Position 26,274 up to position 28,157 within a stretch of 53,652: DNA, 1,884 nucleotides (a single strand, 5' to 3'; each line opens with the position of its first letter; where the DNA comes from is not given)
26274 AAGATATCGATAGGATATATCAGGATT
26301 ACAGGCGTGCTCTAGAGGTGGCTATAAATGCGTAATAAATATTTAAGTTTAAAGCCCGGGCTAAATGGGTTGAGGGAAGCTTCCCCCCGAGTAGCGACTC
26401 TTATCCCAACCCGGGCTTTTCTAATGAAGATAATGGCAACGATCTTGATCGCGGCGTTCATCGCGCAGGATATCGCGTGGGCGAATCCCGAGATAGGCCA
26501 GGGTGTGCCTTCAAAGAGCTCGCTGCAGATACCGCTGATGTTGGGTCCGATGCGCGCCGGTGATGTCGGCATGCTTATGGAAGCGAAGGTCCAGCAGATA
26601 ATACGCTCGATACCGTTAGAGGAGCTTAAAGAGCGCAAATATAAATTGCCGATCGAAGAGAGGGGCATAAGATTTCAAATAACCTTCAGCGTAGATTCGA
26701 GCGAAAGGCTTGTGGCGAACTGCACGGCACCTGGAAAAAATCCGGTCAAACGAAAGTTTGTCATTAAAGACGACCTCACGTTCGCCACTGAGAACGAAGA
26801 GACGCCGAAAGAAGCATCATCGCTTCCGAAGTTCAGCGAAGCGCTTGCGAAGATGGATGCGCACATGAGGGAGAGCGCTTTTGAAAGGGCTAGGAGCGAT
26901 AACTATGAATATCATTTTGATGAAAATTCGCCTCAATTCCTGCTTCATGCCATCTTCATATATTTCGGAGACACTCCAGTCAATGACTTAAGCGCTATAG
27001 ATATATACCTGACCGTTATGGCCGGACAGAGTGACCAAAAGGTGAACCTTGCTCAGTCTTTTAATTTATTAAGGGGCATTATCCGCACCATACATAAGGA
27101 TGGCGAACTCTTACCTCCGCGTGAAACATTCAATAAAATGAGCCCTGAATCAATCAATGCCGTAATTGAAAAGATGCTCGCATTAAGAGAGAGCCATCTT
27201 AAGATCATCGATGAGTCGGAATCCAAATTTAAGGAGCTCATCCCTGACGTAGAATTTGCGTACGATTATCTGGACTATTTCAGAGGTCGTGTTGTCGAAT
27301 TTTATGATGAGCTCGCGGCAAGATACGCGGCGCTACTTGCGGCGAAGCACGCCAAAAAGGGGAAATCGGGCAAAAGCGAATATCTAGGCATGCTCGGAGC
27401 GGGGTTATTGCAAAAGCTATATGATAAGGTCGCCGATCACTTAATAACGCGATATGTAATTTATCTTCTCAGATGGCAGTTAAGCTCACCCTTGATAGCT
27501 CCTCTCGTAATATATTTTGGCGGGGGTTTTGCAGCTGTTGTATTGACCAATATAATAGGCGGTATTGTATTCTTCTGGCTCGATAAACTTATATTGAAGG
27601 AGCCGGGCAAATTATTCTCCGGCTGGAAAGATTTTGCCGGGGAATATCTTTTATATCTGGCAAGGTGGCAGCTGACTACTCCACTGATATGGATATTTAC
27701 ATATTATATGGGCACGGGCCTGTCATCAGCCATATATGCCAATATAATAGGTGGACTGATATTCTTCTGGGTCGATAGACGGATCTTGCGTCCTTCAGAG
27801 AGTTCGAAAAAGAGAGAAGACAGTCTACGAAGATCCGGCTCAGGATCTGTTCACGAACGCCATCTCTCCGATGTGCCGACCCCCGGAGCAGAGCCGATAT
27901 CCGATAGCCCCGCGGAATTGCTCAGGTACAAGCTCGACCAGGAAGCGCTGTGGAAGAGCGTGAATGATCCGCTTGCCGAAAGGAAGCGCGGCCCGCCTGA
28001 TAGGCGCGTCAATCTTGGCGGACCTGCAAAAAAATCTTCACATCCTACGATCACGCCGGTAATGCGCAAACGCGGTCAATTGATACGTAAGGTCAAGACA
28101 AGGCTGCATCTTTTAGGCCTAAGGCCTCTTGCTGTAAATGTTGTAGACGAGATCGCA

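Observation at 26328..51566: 8,412-codon ORF that concatenates cytoplasmic-type enzymes and transcription factors in one frame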

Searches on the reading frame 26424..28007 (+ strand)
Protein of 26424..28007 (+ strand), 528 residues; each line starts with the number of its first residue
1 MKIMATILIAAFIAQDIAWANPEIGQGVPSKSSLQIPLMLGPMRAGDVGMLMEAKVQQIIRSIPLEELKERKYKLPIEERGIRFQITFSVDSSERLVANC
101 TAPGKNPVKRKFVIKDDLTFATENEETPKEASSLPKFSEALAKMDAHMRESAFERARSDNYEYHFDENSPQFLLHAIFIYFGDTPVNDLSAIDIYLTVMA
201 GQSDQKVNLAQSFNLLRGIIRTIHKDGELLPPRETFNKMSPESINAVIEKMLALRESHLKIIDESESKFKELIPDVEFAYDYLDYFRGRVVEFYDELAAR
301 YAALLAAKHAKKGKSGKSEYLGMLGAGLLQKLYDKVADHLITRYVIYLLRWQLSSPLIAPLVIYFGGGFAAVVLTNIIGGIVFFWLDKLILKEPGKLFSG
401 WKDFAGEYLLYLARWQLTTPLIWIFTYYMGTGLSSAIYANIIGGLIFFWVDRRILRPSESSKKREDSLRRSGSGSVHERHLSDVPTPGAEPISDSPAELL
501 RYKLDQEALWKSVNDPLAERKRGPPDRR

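Call 41: find_homologous_proteins(query=window:26424-28007:+, max_evalue=0.001)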
Query window:26424-28007:+: 8000 candidates shared short words with the query, none scored E <= 0.001.

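Call 56: search_protein_representatives(protein=window:26424-28007:+)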
Query: 528 residues. Proteins with E-value up to 0.001 (for the whole library): 242; up to 1e-10: 16; up to 1e-30: 0. The best 150 are listed.
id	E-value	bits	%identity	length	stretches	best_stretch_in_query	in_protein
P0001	1.7e-29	119.4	30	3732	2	121-334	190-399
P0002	9.7e-23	97.1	43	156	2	390-460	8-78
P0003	2.0e-21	92.8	48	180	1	342-455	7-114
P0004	3.4e-21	92.0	47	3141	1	2-131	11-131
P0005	2.8e-20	89.0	46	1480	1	2-133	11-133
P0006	1.1e-17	80.4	33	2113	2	111-308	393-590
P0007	2.4e-16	76.0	38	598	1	2-148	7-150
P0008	6.2e-16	74.7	39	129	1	339-458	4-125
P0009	1.3e-13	67.0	49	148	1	371-455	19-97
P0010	1.7e-13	66.6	46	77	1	400-469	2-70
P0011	1.6e-12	63.4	58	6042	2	470-527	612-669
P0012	5.8e-12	61.6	52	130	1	404-455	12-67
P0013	7.4e-12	61.2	33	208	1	136-303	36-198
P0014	5.1e-11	58.4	53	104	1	407-459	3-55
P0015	6.1e-11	58.2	51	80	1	407-459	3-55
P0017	1.8e-10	56.6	46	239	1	342-456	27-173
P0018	2.2e-10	56.3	31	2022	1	136-308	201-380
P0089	3.1e-07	46.0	32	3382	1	135-337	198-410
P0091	3.6e-07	45.7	42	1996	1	2-89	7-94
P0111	1.5e-06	43.7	37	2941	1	10-110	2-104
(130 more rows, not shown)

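Call 67: search_protein_families(library=pfam, proteins=[P0004, P0007, P0111, P0091, P0002, P0003, P0008, P0017], max_evalue=0.001)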
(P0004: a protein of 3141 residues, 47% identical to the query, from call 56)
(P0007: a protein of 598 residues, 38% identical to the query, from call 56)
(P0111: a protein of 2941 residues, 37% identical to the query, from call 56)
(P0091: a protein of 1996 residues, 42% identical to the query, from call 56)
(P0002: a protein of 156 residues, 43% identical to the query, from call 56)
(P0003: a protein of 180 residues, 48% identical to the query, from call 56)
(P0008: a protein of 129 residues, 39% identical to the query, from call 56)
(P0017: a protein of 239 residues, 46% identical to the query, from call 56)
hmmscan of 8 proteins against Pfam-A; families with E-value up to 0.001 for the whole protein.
P0004 (3141 aa): 13 families
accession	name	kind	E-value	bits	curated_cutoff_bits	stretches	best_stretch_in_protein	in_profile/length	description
PF03641.19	Lysine_decarbox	-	1.7e-26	93.4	27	2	1680-1765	14-104/131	Possible lysine decarboxylase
PF13649.12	Methyltransf_25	-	6.4e-20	72.1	27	3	264-322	44-97/97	Methyltransferase domain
PF13847.12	Methyltransf_31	-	7.5e-20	71.5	27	2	178-221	3-48/145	Methyltransferase domain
PF08241.18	Methyltransf_11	-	2.7e-18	66.8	21.2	1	254-326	27-95/95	Methyltransferase domain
PF00583.31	Acetyltransf_1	-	2.4e-14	54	20.7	1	1454-1538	29-116/116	Acetyltransferase (GNAT) family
PF13489.12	Methyltransf_23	-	3.2e-13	50.2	27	2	434-545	13-116/164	Methyltransferase domain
PF02518.31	HATPase_c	-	4.2e-13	50.1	26.4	1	2779-2892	4-109/111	Histidine kinase-, DNA gyrase B-, and HSP90-like ATPase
PF08242.18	Methyltransf_12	-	3.6e-10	40.9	30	0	449-541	1-96/98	Methyltransferase domain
PF13673.13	Acetyltransf_10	-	2.1e-09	37.9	23.6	1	1450-1544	23-113/128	Acetyltransferase (GNAT) domain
PF13508.13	Acetyltransf_7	-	3.8e-09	37.2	27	1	1461-1540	6-84/84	Acetyltransferase (GNAT) domain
PF01209.24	Ubie_methyltran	-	2.9e-08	33.8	20.1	1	268-335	99-160/233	ubiE/COQ5 methyltransferase family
PF08445.16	FR47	-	4.1e-06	27.1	22.1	1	1483-1541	23-80/86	FR47-like protein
PF13589.12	HATPase_c_3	-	0.00023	21.6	25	0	842-944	8-90/137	Histidine kinase-, DNA gyrase B-, and HSP90-like ATPase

P0007 (598 aa): 0 families

P0111 (2941 aa): 16 families
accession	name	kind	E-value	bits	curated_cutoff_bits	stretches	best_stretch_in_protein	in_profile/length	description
PF07719.23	TPR_2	-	3.2e-26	89.7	27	4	2576-2607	3-34/34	Tetratricopeptide repeat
PF00515.34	TPR_1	-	3.8e-26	90.2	27.8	4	2577-2607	4-34/34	Tetratricopeptide repeat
PF13414.12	TPR_11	-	1.9e-24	85.5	26.8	2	2513-2554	1-42/42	TPR repeat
PF13181.12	TPR_8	-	9.9e-23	78.8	25.7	2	2472-2503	1-32/34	Tetratricopeptide repeat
PF13431.12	TPR_17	-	7.8e-18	63.6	24.4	2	2528-2561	1-34/34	Tetratricopeptide repeat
PF13424.12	TPR_12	-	1.9e-14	54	30.1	2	2543-2603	6-74/77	Tetratricopeptide repeat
PF13432.12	TPR_16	-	2.9e-14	53.6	32.7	1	2510-2573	1-64/65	Tetratricopeptide repeat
PF13428.12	TPR_14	-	3.5e-11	43.1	23.5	0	2509-2548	4-43/44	Tetratricopeptide repeat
PF01326.24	PPDK_N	-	9e-11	42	27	1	323-546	92-314/328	Pyruvate phosphate dikinase, AMP/ATP-binding domain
PF23914.1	TPR_CcmH_CycH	-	3.6e-08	33.8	42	0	2536-2601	46-114/158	Cytochrome c-type biogenesis protein H TPR domain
PF13374.12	TPR_10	-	6.2e-08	32.9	27.5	0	2574-2603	2-31/42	Tetratricopeptide repeat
PF13371.12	TPR_9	-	6.1e-07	29.8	35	0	2555-2607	10-62/73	Tetratricopeptide repeat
PF14559.12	TPR_19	-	2.3e-05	25.1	25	0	2517-2576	2-61/68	Tetratricopeptide repeat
PF13174.12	TPR_6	-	0.00011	23.1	26.3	0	2510-2538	4-32/33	Tetratricopeptide repeat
PF13176.12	TPR_7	-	0.00053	20.3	27.9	0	2476-2504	3-33/36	Tetratricopeptide repeat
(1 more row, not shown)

P0091 (1996 aa): 7 families
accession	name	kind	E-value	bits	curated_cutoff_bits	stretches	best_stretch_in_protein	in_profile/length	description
PF08241.18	Methyltransf_11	-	5.5e-14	53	21.2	1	1736-1829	1-92/95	Methyltransferase domain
PF08242.18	Methyltransf_12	-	4.3e-12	47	30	1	1736-1829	1-97/98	Methyltransferase domain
PF13649.12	Methyltransf_25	-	1.6e-11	45.2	27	1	1736-1828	2-97/97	Methyltransferase domain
PF13489.12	Methyltransf_23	-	6.1e-11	42.8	27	1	1719-1845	9-131/164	Methyltransferase domain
PF13847.12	Methyltransf_31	-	1.5e-08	34.8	27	1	1731-1828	3-105/145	Methyltransferase domain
PF07021.18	MetW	-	2.6e-06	27.7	21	1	1731-1824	13-106/193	Methionine biosynthesis protein MetW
PF02353.26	CMAS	-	0.00013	21.8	27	1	1731-1773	62-104/273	Mycolic acid cyclopropane synthetase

P0002 (156 aa): 0 families

P0003 (180 aa): 1 family
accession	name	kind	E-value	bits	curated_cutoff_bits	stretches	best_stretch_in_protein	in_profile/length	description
PF13272.11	Holin_2-3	-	5.8e-05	23.7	27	0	73-149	3-87/106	Putative 2/3 transmembrane domain holin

P0008 (129 aa): 0 families

P0017 (239 aa): 2 families
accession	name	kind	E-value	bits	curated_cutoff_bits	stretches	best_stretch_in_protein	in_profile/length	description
PF01226.23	Form_Nir_trans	-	0.00036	20.4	34.6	0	30-82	67-120/240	Formate/nitrite transporter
PF09335.16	VTT_dom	-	0.0006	20.7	33.9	0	56-124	13-83/123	VTT domain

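Call 70: find_encoding_contigs(protein=P0004, flank=10000, max_places=3)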
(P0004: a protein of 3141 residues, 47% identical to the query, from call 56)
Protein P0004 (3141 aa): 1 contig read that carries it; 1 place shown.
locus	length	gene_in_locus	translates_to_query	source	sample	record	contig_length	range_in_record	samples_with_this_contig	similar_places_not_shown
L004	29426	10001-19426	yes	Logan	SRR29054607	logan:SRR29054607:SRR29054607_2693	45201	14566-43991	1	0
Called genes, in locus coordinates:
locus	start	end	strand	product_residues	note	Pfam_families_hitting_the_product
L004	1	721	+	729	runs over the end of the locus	PF13491:FtsK_4TM, PF17854:FtsK_alpha, PF01580:FtsK_SpoIIIE, PF01935:DUF87 (faint), PF09397:FtsK_gamma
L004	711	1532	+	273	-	PF12844:HTH_19, PF13413:HTH_25, PF13464:RodZ_C (weak)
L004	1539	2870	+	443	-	PF00919:UPF0004, PF04055:Radical_SAM, PF18693:TRAM_2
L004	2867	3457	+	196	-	PF01066:CDP-OH_P_transf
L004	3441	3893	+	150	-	PF04608:PgpA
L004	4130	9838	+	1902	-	-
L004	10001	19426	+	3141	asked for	PF13847:Methyltransf_31 (weak), PF01209:Ubie_methyltran (weak), PF08241:Methyltransf_11 (weak), PF13489:Methyltransf_23 (weak), PF00583:Acetyltransf_1, PF13508:Acetyltransf_7, PF13673:Acetyltransf_10, PF03641:Lysine_decarbox, +4 more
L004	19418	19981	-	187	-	PF10469:AKAP7_NLS, PF02834:LigT_PEase, PF13563:2_5_RNA_ligase2, PF02834:LigT_PEase (weak)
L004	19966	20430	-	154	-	PF02464:CinA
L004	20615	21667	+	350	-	PF00154:RecA_N, PF08423:Rad51, PF27531:MT3502_N (weak), PF13479:AAA_24 (weak), PF21096:RecA_C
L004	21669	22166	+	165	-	PF21982:RecX_HTH1, PF02631:RecX_HTH2, PF21981:RecX_HTH3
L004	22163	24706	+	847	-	PF01411:tRNA-synt_2c, PF07973:tRNA_SAD, PF02272:DHHA1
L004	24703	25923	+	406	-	PF00815:Histidinol_dh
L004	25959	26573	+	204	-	PF00475:IGPD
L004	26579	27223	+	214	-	PF00117:GATase, PF07685:GATase_3 (weak), PF01174:SNO (faint)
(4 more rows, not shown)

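Call 97: search_protein_families(library=pfam, proteins=[P0089, P0001, P0018], max_evalue=0.001)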
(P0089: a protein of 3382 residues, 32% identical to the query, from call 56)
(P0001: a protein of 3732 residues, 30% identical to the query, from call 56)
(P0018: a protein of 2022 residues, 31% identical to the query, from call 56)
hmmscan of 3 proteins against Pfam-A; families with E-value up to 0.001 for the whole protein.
P0089 (3382 aa): 2 families
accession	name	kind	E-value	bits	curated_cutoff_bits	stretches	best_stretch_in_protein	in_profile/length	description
PF02390.23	Methyltransf_4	-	6.1e-12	45.8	24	1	2894-2951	2-58/173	Putative methyltransferase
PF13649.12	Methyltransf_25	-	9.4e-05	23.5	27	0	2899-2957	3-59/97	Methyltransferase domain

P0001 (3732 aa): 4 families
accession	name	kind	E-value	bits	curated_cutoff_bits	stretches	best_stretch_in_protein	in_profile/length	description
PF02518.31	HATPase_c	-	2.5e-15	57.3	26.4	1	3393-3513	8-108/111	Histidine kinase-, DNA gyrase B-, and HSP90-like ATPase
PF00534.26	Glycos_transf_1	-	1.5e-07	31.6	26.4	1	2962-3056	82-169/172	Glycosyl transferases group 1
PF13581.12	HATPase_c_2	-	0.00032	21.2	27.4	0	3430-3480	66-112/127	Histidine kinase-like ATPase domain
PF13692.12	Glyco_trans_1_4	-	0.00076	20.2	27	0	2966-3015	70-118/142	Glycosyl transferases group 1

P0018 (2022 aa): 6 families
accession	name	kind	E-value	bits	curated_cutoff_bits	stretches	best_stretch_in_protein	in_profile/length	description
PF13847.12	Methyltransf_31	-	2e-11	44.2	27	1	1038-1121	2-84/145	Methyltransferase domain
PF00149.33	Metallophos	-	2.1e-09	38.6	21.5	1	440-624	3-136/191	Calcineurin-like phosphoesterase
PF13649.12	Methyltransf_25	-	7.5e-09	36.6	27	0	1537-1596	36-97/97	Methyltransferase domain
PF08241.18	Methyltransf_11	-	3.1e-08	34.6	21.2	1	1544-1600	42-95/95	Methyltransferase domain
PF01209.24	Ubie_methyltran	-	3.9e-06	26.8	20.1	1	1458-1620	23-170/233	ubiE/COQ5 methyltransferase family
PF08242.18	Methyltransf_12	-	4.2e-05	24.6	30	0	1552-1598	51-98/98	Methyltransferase domain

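Call 103: find_encoding_contigs(protein=P0007, flank=10000, max_places=3)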
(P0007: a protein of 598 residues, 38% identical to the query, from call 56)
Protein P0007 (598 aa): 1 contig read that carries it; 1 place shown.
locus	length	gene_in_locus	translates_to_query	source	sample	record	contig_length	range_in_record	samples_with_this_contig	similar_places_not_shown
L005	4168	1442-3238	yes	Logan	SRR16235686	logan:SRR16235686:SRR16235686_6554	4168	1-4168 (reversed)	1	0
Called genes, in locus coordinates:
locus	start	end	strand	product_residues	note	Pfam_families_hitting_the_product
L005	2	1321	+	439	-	?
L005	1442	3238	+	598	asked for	-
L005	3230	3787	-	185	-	PF10469:AKAP7_NLS, PF13563:2_5_RNA_ligase2, PF02834:LigT_PEase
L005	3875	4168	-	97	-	?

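Call 104: find_encoding_contigs(protein=P0111, flank=10000, max_places=3)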
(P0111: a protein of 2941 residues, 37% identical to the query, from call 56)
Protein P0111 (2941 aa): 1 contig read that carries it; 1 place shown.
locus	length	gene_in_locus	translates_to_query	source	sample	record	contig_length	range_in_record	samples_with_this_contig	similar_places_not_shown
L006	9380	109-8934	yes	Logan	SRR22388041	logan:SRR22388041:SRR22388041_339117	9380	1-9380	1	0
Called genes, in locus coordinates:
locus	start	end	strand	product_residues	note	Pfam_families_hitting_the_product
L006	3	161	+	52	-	?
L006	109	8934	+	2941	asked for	PF01326:PPDK_N, PF00515:TPR_1 (weak), PF13414:TPR_11 (weak), PF00515:TPR_1 (weak), PF07719:TPR_2 (weak), PF13414:TPR_11 (weak), PF13424:TPR_12 (weak), PF13432:TPR_16 (weak), +7 more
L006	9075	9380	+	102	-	?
